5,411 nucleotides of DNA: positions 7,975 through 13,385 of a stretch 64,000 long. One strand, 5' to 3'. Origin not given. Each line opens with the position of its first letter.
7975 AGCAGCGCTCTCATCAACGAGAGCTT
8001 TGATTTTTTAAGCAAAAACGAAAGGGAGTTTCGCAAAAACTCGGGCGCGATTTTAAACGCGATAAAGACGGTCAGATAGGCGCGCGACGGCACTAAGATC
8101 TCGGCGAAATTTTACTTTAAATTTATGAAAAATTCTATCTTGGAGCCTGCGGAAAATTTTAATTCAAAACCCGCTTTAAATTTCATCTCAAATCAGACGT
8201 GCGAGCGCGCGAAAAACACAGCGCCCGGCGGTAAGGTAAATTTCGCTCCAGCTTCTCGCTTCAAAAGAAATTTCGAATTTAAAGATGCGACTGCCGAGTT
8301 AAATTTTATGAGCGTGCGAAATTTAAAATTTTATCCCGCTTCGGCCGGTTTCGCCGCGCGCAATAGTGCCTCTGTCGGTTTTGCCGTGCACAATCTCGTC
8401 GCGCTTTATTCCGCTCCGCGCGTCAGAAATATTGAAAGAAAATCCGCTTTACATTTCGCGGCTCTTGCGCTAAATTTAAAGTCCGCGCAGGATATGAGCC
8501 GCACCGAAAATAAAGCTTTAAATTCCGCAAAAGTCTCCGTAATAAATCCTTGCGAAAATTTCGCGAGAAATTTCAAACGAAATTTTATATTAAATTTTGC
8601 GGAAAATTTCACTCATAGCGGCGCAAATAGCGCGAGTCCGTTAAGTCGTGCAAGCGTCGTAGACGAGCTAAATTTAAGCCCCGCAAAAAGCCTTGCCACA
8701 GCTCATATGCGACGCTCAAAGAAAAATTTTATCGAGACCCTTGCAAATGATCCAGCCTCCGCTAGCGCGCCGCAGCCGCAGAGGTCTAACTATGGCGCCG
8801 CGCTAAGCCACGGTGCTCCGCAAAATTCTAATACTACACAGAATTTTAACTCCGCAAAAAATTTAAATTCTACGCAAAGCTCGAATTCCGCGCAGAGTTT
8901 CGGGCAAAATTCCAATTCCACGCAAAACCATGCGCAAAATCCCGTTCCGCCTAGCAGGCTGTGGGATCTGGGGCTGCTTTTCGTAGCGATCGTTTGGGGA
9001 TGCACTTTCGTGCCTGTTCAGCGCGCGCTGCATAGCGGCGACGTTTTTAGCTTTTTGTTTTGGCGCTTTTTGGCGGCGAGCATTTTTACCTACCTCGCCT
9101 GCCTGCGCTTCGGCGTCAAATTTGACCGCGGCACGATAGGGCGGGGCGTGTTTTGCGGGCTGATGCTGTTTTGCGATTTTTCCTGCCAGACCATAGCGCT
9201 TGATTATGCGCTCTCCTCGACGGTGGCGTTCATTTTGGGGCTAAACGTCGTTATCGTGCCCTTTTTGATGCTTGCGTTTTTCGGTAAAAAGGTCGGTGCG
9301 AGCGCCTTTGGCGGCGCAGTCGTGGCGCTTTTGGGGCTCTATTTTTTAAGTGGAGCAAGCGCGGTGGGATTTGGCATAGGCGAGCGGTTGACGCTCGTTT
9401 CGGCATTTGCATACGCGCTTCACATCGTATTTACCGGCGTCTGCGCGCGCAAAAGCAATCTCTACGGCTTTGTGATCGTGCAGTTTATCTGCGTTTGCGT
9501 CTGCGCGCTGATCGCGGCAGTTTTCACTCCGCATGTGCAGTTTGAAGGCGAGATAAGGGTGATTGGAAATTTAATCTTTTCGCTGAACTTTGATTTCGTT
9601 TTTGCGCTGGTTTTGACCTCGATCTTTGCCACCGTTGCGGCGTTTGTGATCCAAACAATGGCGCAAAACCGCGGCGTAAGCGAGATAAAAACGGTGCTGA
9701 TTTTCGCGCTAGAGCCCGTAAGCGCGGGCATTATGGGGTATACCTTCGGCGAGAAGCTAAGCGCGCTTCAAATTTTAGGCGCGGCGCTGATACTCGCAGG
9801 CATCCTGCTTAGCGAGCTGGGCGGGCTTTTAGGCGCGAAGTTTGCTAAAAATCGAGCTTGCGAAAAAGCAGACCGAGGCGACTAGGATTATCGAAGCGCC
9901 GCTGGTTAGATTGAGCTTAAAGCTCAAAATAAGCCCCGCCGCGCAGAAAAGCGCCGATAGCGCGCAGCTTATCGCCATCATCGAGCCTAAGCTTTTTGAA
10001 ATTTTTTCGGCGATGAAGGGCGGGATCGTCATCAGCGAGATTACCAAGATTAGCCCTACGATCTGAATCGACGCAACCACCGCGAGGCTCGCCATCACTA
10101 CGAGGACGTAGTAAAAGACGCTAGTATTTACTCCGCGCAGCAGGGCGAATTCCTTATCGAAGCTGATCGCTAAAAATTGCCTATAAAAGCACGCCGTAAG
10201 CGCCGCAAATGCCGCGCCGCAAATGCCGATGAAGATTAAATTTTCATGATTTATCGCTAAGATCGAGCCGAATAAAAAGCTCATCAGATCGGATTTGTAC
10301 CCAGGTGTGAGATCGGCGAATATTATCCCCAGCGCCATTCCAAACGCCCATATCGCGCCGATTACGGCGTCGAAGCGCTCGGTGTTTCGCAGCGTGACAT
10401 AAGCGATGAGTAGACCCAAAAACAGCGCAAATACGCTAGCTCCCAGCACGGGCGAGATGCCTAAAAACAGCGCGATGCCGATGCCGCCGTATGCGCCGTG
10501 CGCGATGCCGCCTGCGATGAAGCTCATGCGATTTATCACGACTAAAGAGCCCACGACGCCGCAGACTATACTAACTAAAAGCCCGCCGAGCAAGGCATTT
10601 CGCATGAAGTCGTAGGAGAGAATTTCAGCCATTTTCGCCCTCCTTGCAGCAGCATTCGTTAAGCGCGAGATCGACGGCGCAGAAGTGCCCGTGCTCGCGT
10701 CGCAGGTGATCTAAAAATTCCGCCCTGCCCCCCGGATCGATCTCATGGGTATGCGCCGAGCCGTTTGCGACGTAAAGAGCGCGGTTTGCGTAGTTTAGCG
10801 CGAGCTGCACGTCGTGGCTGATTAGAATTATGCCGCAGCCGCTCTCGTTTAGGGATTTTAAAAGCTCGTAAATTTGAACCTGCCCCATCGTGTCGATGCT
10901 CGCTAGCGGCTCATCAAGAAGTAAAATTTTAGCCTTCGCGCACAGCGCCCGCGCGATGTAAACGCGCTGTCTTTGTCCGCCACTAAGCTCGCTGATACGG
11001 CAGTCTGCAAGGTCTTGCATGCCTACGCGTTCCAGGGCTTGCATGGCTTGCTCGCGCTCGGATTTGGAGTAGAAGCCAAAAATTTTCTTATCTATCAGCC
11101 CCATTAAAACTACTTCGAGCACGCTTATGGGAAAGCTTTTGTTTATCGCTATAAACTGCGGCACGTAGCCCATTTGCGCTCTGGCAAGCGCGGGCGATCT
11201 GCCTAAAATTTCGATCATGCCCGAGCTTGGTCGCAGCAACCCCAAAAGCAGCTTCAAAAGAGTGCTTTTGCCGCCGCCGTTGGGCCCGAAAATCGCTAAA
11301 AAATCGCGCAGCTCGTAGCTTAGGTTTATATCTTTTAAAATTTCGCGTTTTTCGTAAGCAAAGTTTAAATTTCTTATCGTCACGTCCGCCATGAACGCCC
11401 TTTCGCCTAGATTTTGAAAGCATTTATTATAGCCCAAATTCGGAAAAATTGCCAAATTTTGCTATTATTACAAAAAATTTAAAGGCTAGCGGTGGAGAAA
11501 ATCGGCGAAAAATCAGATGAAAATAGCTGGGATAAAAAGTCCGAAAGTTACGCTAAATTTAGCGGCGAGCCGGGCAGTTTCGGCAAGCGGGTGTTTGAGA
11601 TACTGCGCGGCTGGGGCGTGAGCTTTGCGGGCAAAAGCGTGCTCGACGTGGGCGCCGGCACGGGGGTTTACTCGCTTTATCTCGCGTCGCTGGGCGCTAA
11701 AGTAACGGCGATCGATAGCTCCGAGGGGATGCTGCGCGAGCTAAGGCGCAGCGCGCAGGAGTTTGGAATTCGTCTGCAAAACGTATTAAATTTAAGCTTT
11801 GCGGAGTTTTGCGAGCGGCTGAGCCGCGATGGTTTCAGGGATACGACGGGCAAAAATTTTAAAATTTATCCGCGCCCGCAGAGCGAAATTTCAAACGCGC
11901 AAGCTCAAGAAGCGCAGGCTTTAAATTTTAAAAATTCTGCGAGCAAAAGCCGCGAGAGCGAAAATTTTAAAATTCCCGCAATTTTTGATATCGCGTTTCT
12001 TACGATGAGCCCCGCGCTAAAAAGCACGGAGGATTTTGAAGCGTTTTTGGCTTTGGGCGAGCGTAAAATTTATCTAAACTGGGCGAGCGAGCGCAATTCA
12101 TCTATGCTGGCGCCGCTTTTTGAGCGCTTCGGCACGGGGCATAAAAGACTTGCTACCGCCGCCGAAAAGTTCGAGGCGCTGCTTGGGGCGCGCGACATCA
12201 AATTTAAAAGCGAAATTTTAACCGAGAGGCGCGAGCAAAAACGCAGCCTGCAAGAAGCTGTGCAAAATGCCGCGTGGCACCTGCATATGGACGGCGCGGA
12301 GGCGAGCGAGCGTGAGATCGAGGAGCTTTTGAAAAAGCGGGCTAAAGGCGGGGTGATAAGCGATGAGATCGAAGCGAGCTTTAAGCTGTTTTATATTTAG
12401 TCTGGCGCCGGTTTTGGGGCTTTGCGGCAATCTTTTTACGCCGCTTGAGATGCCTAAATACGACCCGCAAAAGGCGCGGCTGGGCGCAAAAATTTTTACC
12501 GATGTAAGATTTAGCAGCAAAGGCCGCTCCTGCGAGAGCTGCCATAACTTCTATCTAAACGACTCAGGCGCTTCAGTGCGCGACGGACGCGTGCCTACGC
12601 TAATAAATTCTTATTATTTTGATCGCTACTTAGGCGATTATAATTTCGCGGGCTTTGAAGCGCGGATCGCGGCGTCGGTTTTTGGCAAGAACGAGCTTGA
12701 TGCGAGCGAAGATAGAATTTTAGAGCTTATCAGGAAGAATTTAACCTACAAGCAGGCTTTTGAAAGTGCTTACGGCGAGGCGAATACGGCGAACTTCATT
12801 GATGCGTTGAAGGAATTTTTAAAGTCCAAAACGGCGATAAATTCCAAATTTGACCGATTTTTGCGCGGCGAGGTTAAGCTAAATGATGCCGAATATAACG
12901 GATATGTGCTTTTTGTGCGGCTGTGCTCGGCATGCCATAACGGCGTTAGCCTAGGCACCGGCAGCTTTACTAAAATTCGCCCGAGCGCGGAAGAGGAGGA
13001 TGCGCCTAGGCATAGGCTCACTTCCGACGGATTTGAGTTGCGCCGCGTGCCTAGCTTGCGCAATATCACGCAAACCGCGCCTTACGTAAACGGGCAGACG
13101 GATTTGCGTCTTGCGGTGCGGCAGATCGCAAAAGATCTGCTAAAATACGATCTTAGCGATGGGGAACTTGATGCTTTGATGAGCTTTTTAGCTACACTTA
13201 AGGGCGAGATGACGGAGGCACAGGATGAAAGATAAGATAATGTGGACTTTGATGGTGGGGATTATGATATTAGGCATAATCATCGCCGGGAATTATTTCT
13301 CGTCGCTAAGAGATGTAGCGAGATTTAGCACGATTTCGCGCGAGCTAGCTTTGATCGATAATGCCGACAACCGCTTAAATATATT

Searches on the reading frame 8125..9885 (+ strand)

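Call 58: search_protein_families(library=pfam, proteins=[window:8125-9885:+], max_evalue=0.00001)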
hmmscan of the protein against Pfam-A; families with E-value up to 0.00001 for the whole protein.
window:8125-9885:+ (586 aa): 1 family
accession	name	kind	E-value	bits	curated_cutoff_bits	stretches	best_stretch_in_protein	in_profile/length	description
PF00892.27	EamA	-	1.4e-26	93.8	28.2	2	279-409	2-134/135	EamA-like transporter family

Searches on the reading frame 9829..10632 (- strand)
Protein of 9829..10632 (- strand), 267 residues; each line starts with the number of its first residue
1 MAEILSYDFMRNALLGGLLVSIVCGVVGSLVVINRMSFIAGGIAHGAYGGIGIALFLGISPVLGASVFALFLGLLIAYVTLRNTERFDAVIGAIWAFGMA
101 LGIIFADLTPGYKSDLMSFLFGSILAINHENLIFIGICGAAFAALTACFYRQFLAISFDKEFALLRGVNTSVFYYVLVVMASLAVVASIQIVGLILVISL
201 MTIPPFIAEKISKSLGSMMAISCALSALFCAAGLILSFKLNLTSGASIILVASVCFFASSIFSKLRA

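Call 10: search_protein_families(library=pfam, proteins=[window:9829-10632:-])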
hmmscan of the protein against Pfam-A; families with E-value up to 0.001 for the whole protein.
window:9829-10632:- (267 aa): 2 families
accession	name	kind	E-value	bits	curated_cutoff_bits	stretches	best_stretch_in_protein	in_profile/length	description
PF00950.22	ABC-3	-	1.9e-69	234.5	20.1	1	6-262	1-257/258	ABC 3 transport family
PF01032.23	FecCD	-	4.8e-06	26.3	26.5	1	42-240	78-285/311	FecCD transport family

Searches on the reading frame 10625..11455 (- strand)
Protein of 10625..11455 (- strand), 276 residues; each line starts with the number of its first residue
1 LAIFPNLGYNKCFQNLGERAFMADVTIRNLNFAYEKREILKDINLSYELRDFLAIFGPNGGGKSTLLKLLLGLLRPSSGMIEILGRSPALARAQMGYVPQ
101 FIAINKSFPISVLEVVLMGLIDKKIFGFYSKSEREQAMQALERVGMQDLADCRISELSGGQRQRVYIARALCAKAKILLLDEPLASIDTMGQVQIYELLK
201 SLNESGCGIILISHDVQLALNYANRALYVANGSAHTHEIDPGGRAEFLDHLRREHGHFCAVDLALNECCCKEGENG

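Call 10: search_protein_families(library=pfam, proteins=[window:10625-11455:-])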
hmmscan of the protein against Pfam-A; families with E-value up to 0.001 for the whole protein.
window:10625-11455:- (276 aa): 3 families
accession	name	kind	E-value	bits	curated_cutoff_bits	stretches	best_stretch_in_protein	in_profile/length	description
PF00005.33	ABC_tran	-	1.4e-30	107.1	25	1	40-185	1-137/137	ABC transporter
PF13304.12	AAA_21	-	1.9e-09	38.5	27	1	53-80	2-26/304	AAA domain, putative AbiEii toxin, Type IV TA system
PF02463.25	SMC_N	-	3.9e-05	23.6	40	1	51-219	25-202/220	RecF/RecN/SMC N terminal domain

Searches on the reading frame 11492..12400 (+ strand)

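Call 10: search_protein_families(library=pfam, proteins=[window:11492-12400:+])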
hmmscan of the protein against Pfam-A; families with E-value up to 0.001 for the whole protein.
window:11492-12400:+ (302 aa): 7 families
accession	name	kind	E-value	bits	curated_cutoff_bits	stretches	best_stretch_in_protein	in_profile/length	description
PF13649.12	Methyltransf_25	-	5.9e-10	40.1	27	1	50-96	1-49/97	Methyltransferase domain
PF08241.18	Methyltransf_11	-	8.6e-08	33.2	21.2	1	51-104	1-57/95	Methyltransferase domain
PF13847.12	Methyltransf_31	-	1.6e-06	28.3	27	1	46-94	3-54/145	Methyltransferase domain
PF08242.18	Methyltransf_12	-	4e-05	24.7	30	1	51-92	1-44/98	Methyltransferase domain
PF13489.12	Methyltransf_23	-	4.6e-05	23.6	27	1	42-97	18-61/164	Methyltransferase domain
PF01728.25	FtsJ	-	7.8e-05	23.1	24.1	1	41-139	16-90/181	FtsJ-like methyltransferase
PF03848.20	TehB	-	0.00028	20.8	20.4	1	49-90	33-74/193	Tellurite resistance protein TehB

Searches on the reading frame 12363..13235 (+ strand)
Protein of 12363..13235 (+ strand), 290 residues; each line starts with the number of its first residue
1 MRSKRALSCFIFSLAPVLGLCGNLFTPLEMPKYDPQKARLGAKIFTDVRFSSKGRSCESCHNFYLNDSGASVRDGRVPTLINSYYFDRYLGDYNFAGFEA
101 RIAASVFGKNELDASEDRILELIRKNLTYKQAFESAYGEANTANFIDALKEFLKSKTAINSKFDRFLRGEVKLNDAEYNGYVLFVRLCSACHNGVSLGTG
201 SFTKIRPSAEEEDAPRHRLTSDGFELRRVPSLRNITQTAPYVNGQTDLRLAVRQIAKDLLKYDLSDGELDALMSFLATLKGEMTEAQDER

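Call 10: search_protein_families(library=pfam, proteins=[window:12363-13235:+])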
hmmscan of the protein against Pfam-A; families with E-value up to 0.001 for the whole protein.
window:12363-13235:+ (290 aa): 3 families
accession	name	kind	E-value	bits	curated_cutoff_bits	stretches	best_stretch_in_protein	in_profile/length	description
PF03150.19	CCP_MauG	-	4.9e-22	79.6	25.6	1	35-171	1-148/149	Di-haem cytochrome c peroxidase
PF00034.26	Cytochrom_C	-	0.00015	23.4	21.3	0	179-280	3-90/90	Cytochrome c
PF13442.11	Cytochrome_CBB3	-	0.00033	21.3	27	0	179-215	5-33/68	Cytochrome C oxidase, cbb3-type, subunit III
